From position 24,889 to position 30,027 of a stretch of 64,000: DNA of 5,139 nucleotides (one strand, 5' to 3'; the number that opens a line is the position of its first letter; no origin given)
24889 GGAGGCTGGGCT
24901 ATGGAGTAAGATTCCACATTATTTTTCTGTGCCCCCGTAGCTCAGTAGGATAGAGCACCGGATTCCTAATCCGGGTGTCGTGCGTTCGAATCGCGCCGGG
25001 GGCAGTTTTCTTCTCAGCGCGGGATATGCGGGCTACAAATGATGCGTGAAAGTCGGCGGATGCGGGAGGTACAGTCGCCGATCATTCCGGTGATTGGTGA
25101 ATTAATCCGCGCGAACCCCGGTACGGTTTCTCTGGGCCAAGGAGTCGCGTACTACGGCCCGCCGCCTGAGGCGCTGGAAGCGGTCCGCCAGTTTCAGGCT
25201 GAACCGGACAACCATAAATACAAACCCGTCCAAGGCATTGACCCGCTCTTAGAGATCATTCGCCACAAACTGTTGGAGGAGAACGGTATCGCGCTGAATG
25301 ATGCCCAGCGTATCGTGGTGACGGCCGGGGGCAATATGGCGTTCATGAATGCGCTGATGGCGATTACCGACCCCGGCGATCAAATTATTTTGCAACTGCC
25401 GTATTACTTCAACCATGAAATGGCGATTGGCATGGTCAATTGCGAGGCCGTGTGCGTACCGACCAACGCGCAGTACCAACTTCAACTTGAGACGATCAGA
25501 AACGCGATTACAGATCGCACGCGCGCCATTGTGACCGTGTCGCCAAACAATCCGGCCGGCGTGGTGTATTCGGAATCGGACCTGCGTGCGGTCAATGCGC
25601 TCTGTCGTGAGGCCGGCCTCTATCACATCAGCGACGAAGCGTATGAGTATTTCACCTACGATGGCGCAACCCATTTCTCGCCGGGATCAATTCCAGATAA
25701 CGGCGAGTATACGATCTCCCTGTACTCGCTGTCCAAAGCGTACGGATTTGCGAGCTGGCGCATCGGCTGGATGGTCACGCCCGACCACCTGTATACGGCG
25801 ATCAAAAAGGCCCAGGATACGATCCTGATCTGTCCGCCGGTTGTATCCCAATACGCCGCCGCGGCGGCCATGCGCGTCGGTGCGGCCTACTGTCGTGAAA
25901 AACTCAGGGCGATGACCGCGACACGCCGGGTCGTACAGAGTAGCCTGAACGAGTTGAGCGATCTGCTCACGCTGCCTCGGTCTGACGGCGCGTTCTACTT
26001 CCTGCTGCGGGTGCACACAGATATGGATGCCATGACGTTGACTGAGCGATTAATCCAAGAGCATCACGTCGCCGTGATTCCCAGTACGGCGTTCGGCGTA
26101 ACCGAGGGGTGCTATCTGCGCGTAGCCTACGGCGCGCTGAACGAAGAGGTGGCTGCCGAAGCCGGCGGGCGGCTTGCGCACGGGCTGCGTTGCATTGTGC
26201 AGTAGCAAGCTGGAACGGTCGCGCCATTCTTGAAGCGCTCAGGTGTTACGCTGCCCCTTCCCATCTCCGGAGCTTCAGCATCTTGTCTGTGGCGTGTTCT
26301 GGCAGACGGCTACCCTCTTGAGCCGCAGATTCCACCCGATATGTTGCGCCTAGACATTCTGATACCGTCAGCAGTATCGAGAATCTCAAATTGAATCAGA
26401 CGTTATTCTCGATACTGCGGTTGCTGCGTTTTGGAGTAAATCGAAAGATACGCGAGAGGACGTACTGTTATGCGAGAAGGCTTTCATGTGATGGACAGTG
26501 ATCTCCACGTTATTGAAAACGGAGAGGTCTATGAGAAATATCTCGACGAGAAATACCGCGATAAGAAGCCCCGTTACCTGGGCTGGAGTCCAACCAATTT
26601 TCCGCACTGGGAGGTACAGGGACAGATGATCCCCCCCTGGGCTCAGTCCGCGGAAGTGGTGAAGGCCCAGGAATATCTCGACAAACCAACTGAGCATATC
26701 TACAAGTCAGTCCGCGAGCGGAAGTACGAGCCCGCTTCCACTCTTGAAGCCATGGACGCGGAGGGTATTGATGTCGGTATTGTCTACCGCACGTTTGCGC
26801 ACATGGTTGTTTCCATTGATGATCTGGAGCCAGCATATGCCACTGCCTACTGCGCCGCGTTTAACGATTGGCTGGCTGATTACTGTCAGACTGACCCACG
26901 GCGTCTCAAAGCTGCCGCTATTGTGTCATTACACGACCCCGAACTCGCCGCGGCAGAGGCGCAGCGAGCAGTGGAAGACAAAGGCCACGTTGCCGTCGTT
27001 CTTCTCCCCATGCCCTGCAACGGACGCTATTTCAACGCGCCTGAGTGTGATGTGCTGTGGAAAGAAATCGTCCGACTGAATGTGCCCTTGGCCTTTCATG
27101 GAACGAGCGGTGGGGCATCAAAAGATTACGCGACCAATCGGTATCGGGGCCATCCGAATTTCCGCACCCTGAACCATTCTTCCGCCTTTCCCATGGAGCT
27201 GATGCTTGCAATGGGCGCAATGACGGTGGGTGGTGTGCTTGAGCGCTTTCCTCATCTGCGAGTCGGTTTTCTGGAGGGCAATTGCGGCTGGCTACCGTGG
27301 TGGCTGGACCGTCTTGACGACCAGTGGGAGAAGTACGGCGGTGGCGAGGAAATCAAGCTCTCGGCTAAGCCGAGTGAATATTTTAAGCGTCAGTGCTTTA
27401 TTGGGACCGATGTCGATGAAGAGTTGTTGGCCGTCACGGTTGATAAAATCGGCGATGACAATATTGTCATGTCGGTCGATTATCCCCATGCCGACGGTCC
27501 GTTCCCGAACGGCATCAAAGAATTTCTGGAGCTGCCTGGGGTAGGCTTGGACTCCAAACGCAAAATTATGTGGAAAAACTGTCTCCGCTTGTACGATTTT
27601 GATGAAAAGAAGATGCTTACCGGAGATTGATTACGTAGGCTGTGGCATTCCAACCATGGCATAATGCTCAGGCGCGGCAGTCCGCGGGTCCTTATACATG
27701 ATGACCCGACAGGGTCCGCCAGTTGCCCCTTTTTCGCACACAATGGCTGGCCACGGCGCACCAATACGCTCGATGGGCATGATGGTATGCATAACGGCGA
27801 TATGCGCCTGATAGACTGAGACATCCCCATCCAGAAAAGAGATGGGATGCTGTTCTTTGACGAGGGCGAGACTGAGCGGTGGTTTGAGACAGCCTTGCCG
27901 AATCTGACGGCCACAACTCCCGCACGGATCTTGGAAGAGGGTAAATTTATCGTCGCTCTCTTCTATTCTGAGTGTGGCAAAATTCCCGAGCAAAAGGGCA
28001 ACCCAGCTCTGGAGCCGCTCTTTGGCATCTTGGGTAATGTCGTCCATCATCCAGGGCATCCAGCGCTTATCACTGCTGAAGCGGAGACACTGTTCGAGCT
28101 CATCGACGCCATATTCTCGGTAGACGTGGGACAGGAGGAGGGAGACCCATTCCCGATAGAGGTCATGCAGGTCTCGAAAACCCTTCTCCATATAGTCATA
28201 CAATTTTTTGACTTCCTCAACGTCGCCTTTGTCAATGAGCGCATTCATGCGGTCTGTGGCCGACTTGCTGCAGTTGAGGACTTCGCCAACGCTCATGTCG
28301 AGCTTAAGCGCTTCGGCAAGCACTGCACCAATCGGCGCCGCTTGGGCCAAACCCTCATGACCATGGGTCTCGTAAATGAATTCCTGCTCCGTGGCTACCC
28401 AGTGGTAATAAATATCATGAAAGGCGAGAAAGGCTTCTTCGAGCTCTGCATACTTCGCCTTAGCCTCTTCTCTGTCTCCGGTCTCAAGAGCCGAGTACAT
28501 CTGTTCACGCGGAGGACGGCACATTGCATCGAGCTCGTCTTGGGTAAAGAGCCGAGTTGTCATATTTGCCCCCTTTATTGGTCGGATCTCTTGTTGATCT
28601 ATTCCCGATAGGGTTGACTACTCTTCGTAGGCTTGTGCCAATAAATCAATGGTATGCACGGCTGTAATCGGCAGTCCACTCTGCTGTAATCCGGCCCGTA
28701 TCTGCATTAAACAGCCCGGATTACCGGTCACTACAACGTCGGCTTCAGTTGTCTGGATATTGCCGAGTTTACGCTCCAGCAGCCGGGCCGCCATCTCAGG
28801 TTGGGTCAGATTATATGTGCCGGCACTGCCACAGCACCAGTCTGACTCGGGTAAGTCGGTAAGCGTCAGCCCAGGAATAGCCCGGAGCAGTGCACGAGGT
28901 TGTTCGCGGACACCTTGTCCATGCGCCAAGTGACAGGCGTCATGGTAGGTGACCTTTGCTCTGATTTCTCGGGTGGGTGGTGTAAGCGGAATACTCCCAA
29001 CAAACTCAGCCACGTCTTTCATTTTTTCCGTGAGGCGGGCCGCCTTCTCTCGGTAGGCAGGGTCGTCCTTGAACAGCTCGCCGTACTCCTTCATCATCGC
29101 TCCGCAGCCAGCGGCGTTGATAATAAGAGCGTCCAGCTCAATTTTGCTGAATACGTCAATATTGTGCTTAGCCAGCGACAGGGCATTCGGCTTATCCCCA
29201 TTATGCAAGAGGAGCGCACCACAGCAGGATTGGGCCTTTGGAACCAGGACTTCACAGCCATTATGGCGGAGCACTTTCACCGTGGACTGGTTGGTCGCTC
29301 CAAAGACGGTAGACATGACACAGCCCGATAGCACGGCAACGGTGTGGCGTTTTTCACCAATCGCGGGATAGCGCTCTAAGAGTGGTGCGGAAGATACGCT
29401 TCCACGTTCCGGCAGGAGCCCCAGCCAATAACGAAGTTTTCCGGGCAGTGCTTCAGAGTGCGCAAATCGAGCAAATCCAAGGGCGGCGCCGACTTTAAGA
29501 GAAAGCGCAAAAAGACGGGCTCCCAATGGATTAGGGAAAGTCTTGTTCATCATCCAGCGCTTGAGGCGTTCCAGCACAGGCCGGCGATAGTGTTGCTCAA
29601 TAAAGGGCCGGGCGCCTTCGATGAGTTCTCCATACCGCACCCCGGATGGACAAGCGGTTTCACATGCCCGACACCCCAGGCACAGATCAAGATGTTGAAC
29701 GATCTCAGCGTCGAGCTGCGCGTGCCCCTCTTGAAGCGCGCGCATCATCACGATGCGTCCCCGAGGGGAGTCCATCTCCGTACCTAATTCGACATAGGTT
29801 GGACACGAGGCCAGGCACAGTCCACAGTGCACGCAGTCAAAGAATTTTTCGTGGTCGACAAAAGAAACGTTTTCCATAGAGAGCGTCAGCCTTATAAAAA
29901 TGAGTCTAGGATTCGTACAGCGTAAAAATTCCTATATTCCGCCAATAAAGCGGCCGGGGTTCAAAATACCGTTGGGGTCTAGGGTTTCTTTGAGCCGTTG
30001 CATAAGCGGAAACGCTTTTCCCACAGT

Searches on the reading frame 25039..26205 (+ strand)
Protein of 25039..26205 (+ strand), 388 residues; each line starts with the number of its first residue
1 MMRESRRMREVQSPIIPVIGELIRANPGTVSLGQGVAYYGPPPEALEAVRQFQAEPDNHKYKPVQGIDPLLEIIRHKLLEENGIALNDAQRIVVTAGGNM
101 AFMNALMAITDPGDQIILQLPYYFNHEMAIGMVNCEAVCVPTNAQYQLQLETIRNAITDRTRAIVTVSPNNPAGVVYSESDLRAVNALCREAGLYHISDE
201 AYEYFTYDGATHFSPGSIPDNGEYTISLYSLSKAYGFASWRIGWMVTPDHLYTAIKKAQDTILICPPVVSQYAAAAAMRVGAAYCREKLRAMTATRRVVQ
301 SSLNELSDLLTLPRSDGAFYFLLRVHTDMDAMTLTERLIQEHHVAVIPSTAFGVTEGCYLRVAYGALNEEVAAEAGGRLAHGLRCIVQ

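Call 64: search_protein_families(library=pfam, proteins=[window:25039-26205:+], max_evalue=0.001)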
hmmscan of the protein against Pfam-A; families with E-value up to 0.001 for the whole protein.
window:25039-26205:+ (388 aa): 5 families
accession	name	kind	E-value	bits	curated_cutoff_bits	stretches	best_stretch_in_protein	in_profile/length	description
PF00155.27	Aminotran_1_2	-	1.7e-52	179.2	19.7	1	30-375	4-357/361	Aminotransferase class I and II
PF01053.26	Cys_Met_Meta_PP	-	5.6e-09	35.5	27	1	76-200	54-174/381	Cys/Met metabolism PLP-dependent enzyme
PF01041.23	DegT_DnrJ_EryC1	-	2.8e-08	33.8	19.8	1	86-201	36-147/360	DegT/DnrJ/EryC1/StrS aminotransferase family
PF04864.19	Alliinase_C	-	1.5e-05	24.6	22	1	79-249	56-210/363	Allinase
PF01212.27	Beta_elim_lyase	-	1.6e-05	24.9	27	1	79-200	37-169/288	Beta-eliminating lyase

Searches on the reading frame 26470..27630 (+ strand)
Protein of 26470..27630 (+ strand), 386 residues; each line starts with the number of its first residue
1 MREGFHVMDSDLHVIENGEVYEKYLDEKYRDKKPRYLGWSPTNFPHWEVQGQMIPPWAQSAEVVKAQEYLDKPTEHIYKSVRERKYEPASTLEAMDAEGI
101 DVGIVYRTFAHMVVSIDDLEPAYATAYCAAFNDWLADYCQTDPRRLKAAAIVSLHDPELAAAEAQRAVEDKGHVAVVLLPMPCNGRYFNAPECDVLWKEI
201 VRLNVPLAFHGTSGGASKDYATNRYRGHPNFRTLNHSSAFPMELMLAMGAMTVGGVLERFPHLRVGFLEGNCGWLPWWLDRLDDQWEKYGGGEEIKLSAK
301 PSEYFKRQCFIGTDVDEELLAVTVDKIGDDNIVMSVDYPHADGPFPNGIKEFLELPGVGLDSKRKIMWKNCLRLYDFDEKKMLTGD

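Call 64: search_protein_families(library=pfam, proteins=[window:26470-27630:+], max_evalue=0.001)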
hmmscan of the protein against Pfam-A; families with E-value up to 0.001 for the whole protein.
window:26470-27630:+ (386 aa): 1 family
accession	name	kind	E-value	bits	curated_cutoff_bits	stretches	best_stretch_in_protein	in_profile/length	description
PF04909.20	Amidohydro_2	-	1.3e-22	81.3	26.4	1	84-377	17-289/289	Amidohydrolase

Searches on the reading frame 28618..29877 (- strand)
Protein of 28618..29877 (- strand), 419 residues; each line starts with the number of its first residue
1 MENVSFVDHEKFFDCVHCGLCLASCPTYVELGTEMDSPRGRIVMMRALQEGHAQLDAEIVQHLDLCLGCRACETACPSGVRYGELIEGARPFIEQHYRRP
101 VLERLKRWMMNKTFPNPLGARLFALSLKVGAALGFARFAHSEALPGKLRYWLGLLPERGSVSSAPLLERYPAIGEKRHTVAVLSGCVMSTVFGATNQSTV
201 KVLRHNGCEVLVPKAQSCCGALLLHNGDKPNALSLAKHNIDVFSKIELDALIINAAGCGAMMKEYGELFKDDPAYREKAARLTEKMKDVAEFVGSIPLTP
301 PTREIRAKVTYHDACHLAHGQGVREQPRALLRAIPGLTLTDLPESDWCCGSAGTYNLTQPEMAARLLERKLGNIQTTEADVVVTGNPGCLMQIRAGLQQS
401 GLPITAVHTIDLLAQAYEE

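Call 64: search_protein_families(library=pfam, proteins=[window:28618-29877:-], max_evalue=0.001)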
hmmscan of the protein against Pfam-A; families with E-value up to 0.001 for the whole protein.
window:28618-29877:- (419 aa): 13 families
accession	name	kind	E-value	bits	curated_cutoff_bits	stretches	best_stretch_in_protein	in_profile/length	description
PF02754.22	CCG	-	1.3e-37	128.2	20.6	2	309-394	1-85/85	Cysteine-rich domain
PF13183.11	Fer4_8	-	1.4e-12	48.4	27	1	14-80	4-68/68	4Fe-4S dicluster domain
PF13237.11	Fer4_10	-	5.4e-10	39.5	25.5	1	59-85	2-30/53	4Fe-4S dicluster domain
PF13534.11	Fer4_17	-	5.6e-10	40.1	22.2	1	15-80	2-60/61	4Fe-4S dicluster domain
PF12838.12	Fer4_7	-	7.4e-10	39.6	27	1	15-80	2-52/52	4Fe-4S dicluster domain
PF00037.32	Fer4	-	5.1e-08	32.9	21.1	1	62-80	4-22/24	4Fe-4S binding domain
PF12797.12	Fer4_2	-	1.8e-07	31.1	24.5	1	63-78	7-22/22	4Fe-4S binding domain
PF12800.12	Fer4_4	-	4.2e-07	30.2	24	0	64-79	2-17/17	4Fe-4S binding domain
PF13484.11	Fer4_16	-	6.9e-07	30.4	30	1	15-78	2-65/66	4Fe-4S double cluster binding domain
PF12837.12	Fer4_6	-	8.5e-07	29.1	25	1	64-80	7-23/24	4Fe-4S binding domain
PF13187.11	Fer4_9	-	3.5e-06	27.4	27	1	14-79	1-50/52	4Fe-4S dicluster domain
PF14697.11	Fer4_21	-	7.1e-05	23.3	35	0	14-27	40-53/59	4Fe-4S dicluster domain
PF12798.12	Fer4_3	-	0.00025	22.1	27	0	66-79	1-14/15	4Fe-4S binding domain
